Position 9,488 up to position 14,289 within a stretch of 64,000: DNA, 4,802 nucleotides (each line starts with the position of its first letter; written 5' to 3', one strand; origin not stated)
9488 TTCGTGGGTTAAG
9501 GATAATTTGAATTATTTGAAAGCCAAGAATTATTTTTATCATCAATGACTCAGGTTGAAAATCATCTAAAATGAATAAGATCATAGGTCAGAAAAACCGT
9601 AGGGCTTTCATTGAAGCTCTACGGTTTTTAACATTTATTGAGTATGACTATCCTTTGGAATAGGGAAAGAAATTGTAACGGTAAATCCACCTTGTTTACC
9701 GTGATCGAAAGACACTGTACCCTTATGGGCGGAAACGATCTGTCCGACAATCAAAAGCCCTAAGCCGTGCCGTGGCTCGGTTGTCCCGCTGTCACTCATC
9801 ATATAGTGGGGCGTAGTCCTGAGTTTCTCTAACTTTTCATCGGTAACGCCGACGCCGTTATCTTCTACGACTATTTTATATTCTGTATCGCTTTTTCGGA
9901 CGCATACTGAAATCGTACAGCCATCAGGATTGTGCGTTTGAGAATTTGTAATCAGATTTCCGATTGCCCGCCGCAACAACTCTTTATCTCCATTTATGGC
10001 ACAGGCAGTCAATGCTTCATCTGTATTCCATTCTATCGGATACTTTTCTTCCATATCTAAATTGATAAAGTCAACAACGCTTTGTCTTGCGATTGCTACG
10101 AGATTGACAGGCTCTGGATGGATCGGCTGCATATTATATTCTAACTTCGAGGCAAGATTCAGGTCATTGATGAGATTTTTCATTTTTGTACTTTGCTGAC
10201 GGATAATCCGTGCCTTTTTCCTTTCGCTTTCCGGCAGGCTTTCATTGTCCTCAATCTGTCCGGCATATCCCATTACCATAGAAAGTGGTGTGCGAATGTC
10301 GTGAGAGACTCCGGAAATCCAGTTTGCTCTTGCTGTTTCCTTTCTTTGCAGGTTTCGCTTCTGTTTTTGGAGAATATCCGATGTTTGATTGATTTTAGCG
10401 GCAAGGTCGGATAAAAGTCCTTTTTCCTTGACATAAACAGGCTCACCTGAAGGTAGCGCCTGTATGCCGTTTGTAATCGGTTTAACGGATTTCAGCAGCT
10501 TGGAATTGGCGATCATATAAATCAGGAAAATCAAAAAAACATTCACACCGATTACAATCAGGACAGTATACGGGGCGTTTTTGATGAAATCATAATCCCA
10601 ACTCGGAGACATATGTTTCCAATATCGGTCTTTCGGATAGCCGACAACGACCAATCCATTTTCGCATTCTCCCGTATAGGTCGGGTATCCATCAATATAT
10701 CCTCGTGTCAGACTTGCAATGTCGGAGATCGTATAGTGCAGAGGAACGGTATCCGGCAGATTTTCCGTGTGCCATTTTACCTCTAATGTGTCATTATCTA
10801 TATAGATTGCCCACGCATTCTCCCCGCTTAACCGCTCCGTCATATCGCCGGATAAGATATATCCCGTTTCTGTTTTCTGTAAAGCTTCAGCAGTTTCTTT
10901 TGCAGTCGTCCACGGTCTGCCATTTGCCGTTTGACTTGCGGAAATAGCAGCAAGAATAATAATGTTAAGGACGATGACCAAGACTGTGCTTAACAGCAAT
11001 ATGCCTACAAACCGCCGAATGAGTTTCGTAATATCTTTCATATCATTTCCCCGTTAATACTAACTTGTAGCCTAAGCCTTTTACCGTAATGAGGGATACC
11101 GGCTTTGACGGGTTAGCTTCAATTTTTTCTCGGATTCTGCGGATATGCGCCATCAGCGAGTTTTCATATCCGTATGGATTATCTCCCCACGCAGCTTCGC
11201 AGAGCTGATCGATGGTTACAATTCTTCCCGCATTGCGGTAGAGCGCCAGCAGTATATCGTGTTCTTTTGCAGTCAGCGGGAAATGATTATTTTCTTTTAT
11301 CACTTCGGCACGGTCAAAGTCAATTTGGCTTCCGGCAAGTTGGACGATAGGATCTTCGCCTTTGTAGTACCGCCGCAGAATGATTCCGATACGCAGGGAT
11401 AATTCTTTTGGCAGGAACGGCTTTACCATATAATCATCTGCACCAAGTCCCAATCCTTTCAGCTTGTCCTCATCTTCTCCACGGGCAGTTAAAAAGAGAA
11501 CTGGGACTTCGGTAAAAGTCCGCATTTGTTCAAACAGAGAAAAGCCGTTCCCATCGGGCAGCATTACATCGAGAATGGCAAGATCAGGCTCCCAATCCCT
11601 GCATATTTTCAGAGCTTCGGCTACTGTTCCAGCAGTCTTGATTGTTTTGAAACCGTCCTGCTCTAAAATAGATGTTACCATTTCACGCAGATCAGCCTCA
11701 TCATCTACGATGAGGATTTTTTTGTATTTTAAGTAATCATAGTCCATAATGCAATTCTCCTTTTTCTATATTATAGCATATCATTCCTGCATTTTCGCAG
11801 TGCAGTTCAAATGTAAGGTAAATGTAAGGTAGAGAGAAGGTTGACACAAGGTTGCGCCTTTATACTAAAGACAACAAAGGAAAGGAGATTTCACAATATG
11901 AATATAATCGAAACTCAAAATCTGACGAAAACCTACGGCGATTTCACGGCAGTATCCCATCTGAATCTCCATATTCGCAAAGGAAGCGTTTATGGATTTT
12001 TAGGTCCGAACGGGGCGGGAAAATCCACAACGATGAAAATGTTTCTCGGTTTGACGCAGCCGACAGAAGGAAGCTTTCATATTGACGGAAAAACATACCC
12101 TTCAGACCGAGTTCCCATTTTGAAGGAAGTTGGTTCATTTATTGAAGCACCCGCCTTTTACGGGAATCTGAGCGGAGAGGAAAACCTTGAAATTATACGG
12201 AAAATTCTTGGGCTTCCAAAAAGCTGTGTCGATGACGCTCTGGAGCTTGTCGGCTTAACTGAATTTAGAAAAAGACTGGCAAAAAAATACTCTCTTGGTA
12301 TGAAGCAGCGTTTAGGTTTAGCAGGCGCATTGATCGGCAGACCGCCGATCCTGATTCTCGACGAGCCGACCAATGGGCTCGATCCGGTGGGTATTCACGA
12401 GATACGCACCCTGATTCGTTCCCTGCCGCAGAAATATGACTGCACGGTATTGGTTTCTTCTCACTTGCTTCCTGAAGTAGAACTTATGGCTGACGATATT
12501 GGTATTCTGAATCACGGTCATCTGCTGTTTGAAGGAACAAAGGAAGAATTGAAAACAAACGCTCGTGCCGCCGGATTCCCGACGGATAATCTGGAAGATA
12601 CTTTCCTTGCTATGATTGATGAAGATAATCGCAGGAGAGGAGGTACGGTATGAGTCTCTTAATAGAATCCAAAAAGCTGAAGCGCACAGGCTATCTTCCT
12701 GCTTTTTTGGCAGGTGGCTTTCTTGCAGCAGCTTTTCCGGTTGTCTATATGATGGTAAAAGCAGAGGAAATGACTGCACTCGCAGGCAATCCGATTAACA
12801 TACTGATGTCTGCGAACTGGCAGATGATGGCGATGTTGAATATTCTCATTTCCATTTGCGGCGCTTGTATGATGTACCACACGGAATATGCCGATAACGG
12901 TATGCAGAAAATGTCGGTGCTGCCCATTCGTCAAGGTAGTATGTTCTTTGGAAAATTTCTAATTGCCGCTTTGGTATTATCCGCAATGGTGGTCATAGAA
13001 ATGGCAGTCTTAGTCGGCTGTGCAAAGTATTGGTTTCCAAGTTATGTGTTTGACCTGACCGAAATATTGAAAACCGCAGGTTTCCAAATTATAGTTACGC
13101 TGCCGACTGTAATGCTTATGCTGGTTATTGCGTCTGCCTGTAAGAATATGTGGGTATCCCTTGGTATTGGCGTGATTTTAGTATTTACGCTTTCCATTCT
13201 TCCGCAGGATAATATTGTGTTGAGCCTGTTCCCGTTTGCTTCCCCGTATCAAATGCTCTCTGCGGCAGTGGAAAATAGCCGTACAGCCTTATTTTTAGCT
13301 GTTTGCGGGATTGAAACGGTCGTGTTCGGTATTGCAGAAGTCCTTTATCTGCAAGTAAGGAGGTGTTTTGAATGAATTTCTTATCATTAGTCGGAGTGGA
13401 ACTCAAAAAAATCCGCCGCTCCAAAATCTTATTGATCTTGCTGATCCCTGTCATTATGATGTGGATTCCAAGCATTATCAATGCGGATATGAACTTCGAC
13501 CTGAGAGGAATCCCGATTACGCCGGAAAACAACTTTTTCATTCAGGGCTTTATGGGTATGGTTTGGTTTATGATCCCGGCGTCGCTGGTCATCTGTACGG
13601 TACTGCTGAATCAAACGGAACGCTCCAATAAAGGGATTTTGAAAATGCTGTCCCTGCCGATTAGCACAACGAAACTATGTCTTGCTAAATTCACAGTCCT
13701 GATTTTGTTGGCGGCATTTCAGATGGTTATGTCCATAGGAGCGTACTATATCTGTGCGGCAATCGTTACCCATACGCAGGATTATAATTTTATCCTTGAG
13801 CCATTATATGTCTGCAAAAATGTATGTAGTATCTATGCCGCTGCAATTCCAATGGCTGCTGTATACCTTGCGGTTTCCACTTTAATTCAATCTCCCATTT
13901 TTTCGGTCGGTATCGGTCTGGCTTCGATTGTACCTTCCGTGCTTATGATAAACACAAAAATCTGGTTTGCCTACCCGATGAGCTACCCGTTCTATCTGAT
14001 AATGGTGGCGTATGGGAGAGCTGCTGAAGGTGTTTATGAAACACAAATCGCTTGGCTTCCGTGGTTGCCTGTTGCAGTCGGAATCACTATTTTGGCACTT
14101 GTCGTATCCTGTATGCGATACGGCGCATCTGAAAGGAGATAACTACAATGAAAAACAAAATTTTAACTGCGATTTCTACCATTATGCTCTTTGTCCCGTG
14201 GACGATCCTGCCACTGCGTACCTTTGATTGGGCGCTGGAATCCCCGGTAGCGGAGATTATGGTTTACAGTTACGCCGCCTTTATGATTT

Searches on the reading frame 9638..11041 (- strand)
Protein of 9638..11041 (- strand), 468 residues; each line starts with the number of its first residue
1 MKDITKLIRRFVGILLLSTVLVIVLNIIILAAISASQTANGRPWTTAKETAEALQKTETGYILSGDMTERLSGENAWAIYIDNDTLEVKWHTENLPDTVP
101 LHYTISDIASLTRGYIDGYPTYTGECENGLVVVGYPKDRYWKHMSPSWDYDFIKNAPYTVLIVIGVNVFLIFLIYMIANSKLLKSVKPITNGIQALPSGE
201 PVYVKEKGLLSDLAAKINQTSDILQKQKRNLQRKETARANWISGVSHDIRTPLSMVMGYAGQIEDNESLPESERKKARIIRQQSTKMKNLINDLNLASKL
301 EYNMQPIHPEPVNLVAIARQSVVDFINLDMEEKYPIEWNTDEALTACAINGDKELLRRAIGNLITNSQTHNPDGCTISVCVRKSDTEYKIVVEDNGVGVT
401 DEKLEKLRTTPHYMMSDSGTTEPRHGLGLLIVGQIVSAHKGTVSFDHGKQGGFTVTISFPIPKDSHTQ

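Call 11: search_protein_families(library=pfam, proteins=[window:9638-11041:-], max_evalue=0.001)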
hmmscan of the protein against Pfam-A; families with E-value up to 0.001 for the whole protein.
window:9638-11041:- (468 aa): 4 families
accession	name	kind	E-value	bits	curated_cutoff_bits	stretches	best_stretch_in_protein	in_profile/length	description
PF02518.31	HATPase_c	-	1.5e-20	74.1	26.4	1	351-462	1-110/111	Histidine kinase-, DNA gyrase B-, and HSP90-like ATPase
PF00512.31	HisKA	-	4.9e-13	49.4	26.9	1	238-301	2-64/66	His Kinase A (phospho-acceptor) domain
PF13589.12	HATPase_c_3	-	1.9e-06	28.4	25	1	357-451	4-99/137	Histidine kinase-, DNA gyrase B-, and HSP90-like ATPase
PF13581.12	HATPase_c_2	-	0.0001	22.8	27.4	1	359-457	39-125/127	Histidine kinase-like ATPase domain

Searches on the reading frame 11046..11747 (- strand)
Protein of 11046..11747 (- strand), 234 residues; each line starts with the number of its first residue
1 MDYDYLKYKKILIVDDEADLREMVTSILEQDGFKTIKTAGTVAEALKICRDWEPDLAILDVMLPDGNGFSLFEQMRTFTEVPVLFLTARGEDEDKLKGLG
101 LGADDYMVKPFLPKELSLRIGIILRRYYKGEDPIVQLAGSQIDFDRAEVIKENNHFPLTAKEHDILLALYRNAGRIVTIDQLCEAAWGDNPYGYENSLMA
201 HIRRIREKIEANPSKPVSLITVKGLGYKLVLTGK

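Call 11: search_protein_families(library=pfam, proteins=[window:11046-11747:-], max_evalue=0.001)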
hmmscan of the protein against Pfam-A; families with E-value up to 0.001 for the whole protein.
window:11046-11747:- (234 aa): 2 families
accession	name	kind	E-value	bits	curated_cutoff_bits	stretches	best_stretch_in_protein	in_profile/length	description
PF00072.30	Response_reg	-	8.1e-27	94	30.2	1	11-119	1-109/111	Response regulator receiver domain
PF00486.34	Trans_reg_C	-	9.2e-22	77.4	26.2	1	156-229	4-77/77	Transcriptional regulatory protein, C terminal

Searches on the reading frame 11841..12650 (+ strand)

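Call 11: search_protein_families(library=pfam, proteins=[window:11841-12650:+], max_evalue=0.001)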
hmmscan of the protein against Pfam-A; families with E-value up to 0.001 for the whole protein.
window:11841-12650:+ (270 aa): 2 families
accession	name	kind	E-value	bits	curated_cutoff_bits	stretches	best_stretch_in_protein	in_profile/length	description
PF00005.33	ABC_tran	-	6.8e-30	104.9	25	1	39-178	2-137/137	ABC transporter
PF13304.12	AAA_21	-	2.7e-14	54.4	27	1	114-209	213-299/304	AAA domain, putative AbiEii toxin, Type IV TA system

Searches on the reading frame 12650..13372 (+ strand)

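Call 11: search_protein_families(library=pfam, proteins=[window:12650-13372:+], max_evalue=0.001)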
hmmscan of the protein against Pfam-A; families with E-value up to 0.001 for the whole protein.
window:12650-13372:+ (241 aa): 1 family
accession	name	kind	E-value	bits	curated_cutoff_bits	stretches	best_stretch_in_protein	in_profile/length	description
PF12730.13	ABC2_membrane_4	-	3.9e-13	50.2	27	1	3-179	2-177/179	ABC-2 family transporter protein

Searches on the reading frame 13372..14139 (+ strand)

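Call 11: search_protein_families(library=pfam, proteins=[window:13372-14139:+], max_evalue=0.001)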
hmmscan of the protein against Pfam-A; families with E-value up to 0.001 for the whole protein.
window:13372-14139:+ (256 aa): 2 families
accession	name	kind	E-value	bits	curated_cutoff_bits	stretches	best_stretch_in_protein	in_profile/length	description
PF12730.13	ABC2_membrane_4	-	4.3e-18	66.4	27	1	7-184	2-174/179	ABC-2 family transporter protein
PF12679.13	ABC2_membrane_2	-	1.7e-05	24.7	27.2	1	6-207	3-214/283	ABC-2 family transporter protein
